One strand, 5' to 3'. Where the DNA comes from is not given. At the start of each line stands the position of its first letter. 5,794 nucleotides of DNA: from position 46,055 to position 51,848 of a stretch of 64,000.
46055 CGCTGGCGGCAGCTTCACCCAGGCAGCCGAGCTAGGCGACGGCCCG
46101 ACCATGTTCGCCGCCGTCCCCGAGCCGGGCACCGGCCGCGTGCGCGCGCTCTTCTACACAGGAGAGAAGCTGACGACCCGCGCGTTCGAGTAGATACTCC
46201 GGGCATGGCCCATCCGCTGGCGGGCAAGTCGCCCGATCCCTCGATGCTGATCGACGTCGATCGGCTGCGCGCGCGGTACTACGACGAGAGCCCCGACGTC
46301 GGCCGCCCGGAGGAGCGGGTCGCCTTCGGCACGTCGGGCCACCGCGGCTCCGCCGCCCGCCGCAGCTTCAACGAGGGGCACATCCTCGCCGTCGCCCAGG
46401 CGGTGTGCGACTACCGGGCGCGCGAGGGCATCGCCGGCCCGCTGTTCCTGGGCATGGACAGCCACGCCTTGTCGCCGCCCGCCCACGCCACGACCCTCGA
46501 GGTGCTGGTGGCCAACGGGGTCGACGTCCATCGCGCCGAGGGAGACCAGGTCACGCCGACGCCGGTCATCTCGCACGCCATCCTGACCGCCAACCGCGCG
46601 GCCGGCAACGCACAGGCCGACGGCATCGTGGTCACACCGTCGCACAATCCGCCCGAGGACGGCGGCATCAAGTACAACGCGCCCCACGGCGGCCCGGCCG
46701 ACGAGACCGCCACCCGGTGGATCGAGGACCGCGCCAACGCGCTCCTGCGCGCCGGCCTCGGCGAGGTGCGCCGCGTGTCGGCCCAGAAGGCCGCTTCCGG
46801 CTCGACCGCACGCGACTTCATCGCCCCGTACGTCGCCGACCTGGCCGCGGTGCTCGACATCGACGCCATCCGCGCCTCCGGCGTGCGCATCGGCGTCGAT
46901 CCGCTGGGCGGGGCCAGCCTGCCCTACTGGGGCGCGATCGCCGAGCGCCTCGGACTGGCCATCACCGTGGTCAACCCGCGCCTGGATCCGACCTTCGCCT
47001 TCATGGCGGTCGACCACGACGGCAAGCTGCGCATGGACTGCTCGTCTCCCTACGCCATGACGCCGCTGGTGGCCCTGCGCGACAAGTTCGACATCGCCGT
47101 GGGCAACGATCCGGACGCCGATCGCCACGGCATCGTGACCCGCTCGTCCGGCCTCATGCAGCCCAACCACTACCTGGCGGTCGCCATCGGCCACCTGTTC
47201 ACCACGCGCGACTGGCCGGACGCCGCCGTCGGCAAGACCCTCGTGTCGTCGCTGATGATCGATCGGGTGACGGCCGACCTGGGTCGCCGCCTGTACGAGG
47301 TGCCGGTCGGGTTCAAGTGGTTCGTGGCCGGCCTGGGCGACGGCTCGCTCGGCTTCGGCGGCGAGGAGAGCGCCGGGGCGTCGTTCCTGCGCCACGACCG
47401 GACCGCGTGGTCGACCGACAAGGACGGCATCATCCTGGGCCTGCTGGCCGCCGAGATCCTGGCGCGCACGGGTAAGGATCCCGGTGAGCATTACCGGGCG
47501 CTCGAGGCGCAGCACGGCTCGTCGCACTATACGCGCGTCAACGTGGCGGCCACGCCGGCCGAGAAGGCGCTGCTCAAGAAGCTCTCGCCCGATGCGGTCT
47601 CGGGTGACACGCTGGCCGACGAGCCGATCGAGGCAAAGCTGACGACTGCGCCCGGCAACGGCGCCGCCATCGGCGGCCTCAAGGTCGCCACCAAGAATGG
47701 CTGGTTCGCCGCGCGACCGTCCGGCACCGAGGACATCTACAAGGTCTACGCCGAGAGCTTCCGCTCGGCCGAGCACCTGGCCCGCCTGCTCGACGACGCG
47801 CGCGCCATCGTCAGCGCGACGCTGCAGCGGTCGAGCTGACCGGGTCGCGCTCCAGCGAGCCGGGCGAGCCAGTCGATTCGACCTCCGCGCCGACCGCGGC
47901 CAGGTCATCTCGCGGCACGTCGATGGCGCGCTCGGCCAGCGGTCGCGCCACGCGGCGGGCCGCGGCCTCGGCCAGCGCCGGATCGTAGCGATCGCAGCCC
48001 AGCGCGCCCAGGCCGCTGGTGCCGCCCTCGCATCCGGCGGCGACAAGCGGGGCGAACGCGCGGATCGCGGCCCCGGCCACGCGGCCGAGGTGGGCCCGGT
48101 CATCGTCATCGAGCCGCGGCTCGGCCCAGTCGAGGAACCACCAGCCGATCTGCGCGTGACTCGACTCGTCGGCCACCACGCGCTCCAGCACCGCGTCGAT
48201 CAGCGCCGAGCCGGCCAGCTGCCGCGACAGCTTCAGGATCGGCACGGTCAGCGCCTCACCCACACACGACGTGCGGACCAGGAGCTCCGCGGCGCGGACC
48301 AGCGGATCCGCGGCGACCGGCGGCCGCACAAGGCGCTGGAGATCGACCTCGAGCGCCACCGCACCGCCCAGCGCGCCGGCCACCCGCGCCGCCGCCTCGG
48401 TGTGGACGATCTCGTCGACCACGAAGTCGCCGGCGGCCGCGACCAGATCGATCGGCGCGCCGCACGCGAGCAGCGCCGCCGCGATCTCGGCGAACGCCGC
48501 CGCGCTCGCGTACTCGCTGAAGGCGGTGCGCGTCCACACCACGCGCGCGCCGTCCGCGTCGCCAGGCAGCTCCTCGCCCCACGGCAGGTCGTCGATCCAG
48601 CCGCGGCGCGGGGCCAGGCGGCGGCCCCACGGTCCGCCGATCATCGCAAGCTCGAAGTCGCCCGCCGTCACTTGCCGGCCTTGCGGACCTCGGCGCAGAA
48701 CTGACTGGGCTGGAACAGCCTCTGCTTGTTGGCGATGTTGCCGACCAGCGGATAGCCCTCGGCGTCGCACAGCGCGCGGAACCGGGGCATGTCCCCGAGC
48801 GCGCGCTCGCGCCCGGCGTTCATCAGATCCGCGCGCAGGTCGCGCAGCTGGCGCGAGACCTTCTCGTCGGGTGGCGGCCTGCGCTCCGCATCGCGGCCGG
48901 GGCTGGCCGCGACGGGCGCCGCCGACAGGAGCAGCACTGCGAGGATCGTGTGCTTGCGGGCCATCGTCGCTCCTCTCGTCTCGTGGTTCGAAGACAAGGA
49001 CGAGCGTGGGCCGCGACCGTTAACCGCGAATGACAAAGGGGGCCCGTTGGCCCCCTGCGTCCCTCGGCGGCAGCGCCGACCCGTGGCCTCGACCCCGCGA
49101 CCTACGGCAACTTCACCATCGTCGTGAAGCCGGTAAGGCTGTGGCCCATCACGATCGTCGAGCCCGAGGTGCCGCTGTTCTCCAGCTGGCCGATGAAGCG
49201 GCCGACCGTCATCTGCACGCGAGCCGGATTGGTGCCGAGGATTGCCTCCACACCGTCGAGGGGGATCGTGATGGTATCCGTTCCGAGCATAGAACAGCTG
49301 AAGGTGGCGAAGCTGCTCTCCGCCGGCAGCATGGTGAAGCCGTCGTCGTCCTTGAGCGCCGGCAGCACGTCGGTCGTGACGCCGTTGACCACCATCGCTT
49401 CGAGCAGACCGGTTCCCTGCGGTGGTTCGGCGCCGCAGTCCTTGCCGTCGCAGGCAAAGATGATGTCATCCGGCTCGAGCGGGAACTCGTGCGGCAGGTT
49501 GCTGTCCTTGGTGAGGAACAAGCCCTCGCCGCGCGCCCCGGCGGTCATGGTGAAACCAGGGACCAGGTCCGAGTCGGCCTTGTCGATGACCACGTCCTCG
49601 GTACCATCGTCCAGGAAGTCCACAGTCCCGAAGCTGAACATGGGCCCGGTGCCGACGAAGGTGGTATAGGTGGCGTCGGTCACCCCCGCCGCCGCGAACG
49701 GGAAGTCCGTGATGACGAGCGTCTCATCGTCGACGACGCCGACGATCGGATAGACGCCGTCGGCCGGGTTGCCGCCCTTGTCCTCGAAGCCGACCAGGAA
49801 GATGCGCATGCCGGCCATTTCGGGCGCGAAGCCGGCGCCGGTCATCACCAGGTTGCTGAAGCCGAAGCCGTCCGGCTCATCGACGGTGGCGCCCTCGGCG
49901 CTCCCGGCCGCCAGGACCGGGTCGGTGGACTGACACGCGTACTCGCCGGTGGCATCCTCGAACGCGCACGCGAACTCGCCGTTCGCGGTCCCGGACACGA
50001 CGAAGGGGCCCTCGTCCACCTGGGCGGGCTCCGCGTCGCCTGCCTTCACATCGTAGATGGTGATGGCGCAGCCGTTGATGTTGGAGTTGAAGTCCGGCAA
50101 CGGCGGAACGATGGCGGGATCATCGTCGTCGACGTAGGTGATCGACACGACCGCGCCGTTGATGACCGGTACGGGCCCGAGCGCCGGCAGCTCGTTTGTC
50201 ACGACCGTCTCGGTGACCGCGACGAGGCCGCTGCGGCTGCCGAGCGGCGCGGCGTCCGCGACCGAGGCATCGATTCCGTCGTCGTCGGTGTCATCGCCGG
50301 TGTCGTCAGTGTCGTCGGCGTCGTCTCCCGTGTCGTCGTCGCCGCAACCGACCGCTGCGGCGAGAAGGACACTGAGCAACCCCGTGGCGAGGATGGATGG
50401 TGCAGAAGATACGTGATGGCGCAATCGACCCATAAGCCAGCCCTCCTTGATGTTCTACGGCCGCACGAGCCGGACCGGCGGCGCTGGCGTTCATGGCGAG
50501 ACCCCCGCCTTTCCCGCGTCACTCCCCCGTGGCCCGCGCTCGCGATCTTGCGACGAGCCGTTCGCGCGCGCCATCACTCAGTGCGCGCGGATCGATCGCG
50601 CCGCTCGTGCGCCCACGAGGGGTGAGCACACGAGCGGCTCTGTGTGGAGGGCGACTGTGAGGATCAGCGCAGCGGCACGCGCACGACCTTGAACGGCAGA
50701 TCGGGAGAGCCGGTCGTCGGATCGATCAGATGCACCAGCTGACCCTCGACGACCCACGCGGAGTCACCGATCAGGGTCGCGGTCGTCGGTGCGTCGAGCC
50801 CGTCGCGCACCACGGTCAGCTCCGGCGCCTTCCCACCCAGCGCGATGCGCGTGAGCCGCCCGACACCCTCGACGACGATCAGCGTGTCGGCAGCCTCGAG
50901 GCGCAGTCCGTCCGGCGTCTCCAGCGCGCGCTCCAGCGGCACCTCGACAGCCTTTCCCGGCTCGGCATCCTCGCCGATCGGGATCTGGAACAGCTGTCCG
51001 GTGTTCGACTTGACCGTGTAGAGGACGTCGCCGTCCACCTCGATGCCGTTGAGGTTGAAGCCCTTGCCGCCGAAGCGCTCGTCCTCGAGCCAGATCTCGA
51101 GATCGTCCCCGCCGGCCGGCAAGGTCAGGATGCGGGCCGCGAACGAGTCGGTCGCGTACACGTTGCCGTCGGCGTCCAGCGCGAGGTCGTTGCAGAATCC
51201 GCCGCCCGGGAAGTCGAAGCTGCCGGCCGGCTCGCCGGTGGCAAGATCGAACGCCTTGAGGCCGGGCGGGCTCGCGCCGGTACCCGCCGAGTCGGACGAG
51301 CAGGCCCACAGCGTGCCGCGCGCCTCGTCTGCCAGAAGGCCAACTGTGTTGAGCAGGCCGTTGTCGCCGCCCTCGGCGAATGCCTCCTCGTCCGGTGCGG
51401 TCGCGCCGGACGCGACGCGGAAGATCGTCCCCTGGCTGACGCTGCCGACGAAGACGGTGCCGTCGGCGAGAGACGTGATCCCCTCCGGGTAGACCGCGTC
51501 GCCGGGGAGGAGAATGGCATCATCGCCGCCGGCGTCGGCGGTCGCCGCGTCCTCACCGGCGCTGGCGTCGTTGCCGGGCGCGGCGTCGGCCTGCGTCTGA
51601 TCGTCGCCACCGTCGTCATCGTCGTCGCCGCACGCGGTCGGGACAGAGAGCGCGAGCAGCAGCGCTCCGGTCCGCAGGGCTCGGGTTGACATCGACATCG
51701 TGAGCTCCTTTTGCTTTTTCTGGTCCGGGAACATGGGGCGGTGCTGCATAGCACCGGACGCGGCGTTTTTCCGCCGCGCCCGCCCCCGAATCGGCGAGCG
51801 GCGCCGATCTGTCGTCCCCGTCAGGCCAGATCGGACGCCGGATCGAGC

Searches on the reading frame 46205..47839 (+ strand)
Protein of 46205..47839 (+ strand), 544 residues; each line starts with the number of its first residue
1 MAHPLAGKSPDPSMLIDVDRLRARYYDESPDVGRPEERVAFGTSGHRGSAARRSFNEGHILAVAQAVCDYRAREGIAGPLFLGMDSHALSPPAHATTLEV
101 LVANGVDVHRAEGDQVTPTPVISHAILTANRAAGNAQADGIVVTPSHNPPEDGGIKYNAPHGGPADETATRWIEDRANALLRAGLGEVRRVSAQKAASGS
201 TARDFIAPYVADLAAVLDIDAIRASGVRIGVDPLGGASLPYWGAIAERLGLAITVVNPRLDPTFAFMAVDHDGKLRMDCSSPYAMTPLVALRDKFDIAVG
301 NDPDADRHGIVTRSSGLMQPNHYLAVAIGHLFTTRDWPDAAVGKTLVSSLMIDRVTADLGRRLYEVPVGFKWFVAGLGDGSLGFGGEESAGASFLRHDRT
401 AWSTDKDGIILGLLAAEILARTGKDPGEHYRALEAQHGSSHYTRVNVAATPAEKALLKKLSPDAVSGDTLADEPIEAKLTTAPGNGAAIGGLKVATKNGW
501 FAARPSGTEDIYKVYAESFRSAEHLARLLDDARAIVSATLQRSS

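Call 24: find_encoding_contigs(protein=window:46205-47839:+, flank=3000, max_places=4)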
Protein window:46205-47839:+ (544 aa): no gene with exactly this product is on record in the collection.

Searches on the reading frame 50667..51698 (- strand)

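Call 53: search_protein_families(library=pfam, proteins=[window:50667-51698:-], max_evalue=0.01)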
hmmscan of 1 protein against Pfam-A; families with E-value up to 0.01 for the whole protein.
window:50667-51698:- (344 aa): 2 families
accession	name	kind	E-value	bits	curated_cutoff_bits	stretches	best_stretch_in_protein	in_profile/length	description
PF20067.5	SSL_N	-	3.8e-05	23.9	18.9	0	64-95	17-46/46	Strictosidine synthase-like, N-terminal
PF08450.18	SGL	-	8.6e-05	22.7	26.3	1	79-293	11-218/246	SMP-30/Gluconolactonase/LRE-like region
